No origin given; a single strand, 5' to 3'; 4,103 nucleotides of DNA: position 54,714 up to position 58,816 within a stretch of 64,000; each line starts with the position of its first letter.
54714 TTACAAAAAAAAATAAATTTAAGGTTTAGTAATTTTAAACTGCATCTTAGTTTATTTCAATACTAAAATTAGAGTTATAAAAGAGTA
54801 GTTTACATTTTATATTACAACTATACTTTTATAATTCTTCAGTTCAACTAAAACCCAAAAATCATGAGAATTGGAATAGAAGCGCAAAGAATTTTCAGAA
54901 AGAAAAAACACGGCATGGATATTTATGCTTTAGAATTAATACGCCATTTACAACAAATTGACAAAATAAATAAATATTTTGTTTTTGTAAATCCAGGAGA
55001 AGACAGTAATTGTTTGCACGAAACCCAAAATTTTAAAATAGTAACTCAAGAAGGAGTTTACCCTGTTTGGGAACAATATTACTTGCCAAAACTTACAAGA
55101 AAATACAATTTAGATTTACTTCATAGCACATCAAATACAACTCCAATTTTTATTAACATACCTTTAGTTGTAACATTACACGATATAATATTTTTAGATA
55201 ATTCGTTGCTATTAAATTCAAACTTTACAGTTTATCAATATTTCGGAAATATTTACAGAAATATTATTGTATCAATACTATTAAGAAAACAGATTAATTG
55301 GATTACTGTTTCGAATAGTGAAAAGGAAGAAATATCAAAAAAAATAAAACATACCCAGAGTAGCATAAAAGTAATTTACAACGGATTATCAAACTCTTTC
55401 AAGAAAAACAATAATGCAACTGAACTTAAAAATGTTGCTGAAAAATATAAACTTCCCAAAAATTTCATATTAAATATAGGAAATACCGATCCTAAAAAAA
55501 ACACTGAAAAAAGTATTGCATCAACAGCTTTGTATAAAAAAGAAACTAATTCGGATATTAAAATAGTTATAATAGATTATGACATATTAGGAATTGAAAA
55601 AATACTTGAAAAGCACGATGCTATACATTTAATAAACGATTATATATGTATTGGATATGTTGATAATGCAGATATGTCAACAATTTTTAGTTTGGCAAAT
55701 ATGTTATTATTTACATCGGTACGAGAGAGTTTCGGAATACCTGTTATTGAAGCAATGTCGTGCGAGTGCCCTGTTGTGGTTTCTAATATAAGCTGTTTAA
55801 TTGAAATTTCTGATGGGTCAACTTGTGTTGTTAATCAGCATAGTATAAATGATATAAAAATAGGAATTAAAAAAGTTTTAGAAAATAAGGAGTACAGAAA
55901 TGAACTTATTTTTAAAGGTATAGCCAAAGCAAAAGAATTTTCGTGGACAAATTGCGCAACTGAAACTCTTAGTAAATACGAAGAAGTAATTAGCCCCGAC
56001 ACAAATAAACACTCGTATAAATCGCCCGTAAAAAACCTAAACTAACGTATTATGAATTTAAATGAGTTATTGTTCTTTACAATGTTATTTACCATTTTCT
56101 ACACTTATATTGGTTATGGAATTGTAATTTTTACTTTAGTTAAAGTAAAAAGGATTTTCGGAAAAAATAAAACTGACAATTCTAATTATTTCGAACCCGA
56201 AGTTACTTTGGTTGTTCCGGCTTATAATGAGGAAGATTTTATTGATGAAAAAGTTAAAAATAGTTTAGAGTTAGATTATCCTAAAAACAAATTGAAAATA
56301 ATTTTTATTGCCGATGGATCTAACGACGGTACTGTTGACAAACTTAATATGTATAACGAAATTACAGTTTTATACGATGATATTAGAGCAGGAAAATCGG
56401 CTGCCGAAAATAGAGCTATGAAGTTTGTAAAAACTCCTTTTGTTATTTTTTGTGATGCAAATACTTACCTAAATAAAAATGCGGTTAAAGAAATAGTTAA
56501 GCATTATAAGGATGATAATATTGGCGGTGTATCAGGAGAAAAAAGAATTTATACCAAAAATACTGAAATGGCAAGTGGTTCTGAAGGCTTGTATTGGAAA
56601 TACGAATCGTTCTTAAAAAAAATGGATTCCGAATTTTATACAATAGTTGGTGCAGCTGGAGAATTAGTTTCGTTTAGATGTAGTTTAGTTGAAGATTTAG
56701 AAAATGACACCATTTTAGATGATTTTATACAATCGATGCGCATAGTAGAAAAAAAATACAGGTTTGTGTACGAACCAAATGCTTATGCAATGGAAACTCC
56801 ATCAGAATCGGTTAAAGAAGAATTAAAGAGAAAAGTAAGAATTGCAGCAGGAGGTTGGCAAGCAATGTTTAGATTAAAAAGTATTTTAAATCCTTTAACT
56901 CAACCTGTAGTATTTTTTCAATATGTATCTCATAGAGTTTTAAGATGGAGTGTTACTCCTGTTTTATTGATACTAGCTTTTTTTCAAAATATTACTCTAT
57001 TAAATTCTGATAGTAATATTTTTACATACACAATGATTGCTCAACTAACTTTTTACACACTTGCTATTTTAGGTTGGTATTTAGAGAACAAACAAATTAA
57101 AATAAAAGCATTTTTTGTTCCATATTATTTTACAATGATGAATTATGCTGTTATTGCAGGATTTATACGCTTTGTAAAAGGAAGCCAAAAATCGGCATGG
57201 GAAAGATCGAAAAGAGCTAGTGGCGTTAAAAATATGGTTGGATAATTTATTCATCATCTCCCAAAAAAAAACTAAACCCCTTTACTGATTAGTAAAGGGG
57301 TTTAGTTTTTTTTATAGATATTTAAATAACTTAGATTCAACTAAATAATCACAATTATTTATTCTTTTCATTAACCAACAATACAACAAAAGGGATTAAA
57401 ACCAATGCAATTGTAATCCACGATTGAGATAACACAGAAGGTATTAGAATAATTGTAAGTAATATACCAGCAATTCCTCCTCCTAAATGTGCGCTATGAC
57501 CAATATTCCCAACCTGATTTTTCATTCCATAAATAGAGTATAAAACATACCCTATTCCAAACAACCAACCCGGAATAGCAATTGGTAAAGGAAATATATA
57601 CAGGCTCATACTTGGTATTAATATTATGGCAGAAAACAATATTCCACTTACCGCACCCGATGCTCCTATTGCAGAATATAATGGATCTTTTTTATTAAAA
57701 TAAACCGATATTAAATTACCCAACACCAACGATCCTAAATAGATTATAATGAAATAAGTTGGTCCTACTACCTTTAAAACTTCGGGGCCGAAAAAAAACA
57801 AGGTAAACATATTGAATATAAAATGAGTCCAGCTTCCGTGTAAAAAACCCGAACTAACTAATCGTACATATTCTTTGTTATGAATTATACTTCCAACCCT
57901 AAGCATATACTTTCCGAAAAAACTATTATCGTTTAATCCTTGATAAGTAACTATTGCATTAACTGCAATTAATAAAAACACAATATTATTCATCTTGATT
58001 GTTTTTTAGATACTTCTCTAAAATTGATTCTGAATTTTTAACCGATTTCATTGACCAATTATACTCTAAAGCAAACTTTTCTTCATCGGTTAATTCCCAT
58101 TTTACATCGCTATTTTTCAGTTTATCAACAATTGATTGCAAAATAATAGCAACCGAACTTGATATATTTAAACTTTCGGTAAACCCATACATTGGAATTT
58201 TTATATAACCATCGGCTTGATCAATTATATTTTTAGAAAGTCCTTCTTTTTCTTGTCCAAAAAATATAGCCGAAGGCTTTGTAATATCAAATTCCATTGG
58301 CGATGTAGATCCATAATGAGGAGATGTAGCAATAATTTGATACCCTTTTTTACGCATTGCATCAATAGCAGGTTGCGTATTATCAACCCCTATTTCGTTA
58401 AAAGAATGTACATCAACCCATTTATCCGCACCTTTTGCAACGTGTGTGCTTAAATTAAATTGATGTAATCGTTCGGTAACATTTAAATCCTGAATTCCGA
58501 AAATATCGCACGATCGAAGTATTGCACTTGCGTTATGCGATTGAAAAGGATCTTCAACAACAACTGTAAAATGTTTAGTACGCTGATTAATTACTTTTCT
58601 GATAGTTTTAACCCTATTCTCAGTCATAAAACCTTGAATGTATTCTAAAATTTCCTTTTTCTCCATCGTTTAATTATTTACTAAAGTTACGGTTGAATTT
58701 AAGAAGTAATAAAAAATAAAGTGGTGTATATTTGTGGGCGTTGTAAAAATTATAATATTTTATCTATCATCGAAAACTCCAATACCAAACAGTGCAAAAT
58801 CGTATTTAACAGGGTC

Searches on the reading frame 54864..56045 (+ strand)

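Call 55: search_protein_families(library=pfam, proteins=[window:54864-56045:+], max_evalue=0.0001)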
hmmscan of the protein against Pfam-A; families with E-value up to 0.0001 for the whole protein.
window:54864-56045:+ (393 aa): 3 families
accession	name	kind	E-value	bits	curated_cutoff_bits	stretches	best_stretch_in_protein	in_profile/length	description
PF00534.26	Glycos_transf_1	-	2e-23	83.2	26.4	1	196-349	12-166/172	Glycosyl transferases group 1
PF13692.12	Glyco_trans_1_4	-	3.8e-13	50.4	27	1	202-341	4-142/142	Glycosyl transferases group 1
PF13439.12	Glyco_transf_4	-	2.9e-10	40.9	28.5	1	17-175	3-166/170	Glycosyltransferase Family 4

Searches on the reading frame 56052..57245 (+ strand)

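Call 55: search_protein_families(library=pfam, proteins=[window:56052-57245:+], max_evalue=0.0001)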
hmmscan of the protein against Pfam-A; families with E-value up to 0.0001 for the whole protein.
window:56052-57245:+ (397 aa): 4 families
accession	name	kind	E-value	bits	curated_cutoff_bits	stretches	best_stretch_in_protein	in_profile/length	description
PF00535.33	Glycos_transf_2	-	6.6e-22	78.7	23.3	1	53-216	2-167/168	Glycosyl transferase family 2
PF13641.12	Glyco_tranf_2_3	-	1e-13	52.3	27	1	49-263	1-226/230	Glycosyltransferase like family 2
PF13632.12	Glyco_trans_2_3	-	6.7e-12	46.1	27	1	131-311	2-195/198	Glycosyl transferase family group 2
PF10111.15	Glyco_tranf_2_2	-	1.7e-06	28.2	27.3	1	52-150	1-104/276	Glycosyltransferase like family 2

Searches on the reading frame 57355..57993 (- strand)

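Call 55: search_protein_families(library=pfam, proteins=[window:57355-57993:-], max_evalue=0.0001)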
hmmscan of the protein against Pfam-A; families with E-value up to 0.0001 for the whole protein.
window:57355-57993:- (212 aa): 1 family
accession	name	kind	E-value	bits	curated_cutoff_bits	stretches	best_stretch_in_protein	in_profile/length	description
PF01694.28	Rhomboid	-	1e-27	97.6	22.6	1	40-185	2-142/143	Rhomboid domain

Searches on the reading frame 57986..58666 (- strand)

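Call 55: search_protein_families(library=pfam, proteins=[window:57986-58666:-], max_evalue=0.0001)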
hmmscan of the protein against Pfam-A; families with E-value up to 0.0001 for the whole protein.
window:57986-58666:- (226 aa): 1 family
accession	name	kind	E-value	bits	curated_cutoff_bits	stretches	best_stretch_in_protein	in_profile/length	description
PF00588.24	SpoU_methylase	-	1.3e-31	110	29.7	1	33-176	2-141/142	SpoU rRNA Methylase family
